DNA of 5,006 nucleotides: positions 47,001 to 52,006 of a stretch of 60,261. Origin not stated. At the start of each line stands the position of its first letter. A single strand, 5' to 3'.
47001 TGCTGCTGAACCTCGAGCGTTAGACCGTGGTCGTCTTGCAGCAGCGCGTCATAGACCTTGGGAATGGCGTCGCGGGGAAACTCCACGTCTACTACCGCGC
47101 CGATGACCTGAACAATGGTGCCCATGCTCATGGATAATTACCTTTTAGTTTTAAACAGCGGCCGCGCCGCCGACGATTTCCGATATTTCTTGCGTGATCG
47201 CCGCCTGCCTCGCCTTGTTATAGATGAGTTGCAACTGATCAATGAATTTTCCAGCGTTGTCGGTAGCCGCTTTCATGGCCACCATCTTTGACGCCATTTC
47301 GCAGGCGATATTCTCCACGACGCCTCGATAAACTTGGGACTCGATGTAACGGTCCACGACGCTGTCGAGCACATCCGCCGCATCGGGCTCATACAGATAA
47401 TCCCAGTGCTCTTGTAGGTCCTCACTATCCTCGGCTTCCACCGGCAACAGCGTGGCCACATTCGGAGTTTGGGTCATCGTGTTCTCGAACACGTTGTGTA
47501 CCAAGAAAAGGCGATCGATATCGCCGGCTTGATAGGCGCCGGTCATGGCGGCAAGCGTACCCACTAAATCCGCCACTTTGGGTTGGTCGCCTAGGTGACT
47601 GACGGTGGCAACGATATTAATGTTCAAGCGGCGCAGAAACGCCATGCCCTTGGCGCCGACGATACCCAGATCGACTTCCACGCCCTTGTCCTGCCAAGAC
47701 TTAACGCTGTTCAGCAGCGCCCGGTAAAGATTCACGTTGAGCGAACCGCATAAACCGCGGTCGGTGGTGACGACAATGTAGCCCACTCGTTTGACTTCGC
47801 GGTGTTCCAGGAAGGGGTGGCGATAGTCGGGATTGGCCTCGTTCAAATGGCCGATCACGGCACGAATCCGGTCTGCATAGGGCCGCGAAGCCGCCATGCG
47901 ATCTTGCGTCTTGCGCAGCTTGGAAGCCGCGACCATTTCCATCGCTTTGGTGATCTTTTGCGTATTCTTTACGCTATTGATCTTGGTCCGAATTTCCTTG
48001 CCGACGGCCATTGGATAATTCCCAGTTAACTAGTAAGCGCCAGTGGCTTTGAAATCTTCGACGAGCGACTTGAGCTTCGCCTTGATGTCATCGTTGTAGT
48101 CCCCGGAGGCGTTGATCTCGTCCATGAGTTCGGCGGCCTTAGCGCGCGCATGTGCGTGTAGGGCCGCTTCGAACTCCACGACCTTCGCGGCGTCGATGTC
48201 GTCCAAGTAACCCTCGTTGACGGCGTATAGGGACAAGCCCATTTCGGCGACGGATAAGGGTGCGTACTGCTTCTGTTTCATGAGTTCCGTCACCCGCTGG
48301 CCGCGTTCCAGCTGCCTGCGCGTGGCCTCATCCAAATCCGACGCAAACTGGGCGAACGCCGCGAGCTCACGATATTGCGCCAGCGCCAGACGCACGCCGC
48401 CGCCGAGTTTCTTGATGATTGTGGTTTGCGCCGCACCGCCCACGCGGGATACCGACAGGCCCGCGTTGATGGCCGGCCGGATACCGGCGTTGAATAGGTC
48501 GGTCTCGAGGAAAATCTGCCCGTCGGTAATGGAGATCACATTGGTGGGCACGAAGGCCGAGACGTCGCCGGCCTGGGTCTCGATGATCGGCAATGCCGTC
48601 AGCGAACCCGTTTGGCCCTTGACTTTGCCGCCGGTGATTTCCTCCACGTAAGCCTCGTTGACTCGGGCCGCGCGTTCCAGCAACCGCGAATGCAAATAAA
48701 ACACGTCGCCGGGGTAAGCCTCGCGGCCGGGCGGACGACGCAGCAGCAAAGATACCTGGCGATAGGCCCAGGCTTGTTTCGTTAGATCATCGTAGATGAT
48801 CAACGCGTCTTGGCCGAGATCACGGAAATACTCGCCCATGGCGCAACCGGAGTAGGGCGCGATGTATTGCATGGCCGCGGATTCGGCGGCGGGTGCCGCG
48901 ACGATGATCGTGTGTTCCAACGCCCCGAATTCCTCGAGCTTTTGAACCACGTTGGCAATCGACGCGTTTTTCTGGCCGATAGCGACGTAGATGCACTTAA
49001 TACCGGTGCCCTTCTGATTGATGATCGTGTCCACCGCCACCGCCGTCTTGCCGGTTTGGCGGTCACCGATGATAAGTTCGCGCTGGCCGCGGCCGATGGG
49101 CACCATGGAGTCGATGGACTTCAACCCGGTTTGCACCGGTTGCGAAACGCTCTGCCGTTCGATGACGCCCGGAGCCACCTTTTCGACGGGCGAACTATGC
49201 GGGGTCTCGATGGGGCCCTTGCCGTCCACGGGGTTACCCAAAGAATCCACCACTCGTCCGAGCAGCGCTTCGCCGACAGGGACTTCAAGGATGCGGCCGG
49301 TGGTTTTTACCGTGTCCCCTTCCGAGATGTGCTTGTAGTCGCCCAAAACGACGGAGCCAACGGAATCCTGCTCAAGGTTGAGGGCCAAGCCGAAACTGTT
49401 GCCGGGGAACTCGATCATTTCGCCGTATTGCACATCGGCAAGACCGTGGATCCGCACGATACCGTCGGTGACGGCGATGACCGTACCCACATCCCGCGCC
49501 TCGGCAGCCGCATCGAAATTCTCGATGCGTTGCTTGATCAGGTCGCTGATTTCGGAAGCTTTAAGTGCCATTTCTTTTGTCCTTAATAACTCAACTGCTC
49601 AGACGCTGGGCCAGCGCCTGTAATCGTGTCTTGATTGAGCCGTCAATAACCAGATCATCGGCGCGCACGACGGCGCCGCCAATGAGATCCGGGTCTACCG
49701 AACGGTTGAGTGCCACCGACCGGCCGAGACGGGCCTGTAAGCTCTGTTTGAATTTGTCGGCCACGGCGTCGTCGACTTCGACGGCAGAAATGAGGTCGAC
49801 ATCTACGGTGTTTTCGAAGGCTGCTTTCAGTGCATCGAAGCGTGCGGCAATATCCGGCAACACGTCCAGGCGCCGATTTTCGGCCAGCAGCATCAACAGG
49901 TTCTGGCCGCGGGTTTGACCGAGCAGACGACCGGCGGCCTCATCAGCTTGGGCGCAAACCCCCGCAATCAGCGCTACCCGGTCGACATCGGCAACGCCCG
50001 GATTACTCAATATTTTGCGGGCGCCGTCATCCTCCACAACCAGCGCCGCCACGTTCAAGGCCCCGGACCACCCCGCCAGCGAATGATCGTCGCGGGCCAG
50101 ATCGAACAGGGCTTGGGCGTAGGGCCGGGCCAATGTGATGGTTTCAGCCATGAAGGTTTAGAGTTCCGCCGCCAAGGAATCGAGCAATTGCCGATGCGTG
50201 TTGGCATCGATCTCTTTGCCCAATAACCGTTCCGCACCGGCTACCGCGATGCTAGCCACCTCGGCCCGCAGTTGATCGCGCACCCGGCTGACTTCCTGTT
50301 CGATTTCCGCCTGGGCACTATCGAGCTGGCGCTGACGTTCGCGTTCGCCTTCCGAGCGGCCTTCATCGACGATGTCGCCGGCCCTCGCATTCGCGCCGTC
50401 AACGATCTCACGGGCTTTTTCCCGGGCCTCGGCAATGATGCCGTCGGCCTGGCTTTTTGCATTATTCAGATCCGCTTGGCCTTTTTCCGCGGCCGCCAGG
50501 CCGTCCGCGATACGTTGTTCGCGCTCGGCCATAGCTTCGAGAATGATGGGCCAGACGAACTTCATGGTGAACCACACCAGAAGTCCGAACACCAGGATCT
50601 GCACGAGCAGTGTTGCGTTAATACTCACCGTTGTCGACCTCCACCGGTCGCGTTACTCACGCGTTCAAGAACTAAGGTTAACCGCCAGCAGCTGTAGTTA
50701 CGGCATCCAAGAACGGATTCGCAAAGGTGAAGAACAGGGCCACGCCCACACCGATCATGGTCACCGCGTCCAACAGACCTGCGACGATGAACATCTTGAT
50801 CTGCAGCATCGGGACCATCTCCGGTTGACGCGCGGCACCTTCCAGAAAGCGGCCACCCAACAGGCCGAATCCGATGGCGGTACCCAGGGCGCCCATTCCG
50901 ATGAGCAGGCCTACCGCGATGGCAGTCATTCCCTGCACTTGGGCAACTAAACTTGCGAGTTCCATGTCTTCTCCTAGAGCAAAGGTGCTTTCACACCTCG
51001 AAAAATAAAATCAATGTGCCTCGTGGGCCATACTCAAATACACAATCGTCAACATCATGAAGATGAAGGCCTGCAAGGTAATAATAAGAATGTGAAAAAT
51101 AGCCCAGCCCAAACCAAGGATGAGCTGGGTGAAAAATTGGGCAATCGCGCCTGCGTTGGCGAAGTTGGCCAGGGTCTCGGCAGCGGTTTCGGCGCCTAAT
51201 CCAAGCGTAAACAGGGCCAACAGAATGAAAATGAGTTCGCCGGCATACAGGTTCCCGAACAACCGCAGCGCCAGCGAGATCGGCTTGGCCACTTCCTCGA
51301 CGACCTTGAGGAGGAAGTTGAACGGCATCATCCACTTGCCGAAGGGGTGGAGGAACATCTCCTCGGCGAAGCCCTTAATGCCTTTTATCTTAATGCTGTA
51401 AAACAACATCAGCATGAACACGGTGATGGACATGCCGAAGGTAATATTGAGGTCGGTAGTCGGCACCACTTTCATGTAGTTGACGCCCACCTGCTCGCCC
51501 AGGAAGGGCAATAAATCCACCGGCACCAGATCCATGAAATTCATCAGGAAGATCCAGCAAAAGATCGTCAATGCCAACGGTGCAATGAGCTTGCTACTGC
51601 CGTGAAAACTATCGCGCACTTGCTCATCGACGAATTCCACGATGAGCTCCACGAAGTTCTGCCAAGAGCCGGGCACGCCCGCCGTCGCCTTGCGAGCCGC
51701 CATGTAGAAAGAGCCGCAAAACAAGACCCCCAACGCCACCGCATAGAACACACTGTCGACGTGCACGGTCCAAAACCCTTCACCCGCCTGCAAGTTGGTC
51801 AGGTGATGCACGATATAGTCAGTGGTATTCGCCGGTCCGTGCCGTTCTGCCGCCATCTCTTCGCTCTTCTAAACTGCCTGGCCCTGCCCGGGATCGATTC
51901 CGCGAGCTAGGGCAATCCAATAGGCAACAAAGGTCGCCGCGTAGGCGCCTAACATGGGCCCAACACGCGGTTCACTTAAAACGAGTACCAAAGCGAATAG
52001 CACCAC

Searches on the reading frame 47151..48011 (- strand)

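Call 25: search_protein_families(library=pfam, proteins=[window:47151-48011:-], max_evalue=0.001)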
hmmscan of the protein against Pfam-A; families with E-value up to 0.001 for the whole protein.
window:47151-48011:- (286 aa): 1 family
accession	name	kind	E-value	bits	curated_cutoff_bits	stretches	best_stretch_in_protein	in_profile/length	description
PF00231.24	ATP-synt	-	4.5e-101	338.8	39.9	1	5-286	3-285/285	ATP synthase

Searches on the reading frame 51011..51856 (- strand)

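Call 25: search_protein_families(library=pfam, proteins=[window:51011-51856:-], max_evalue=0.001)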
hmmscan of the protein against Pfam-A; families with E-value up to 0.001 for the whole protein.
window:51011-51856:- (281 aa): 1 family
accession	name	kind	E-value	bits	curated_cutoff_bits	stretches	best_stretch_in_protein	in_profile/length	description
PF00119.25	ATP-synt_A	-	7e-59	199.7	33.9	1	37-275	2-217/217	ATP synthase A chain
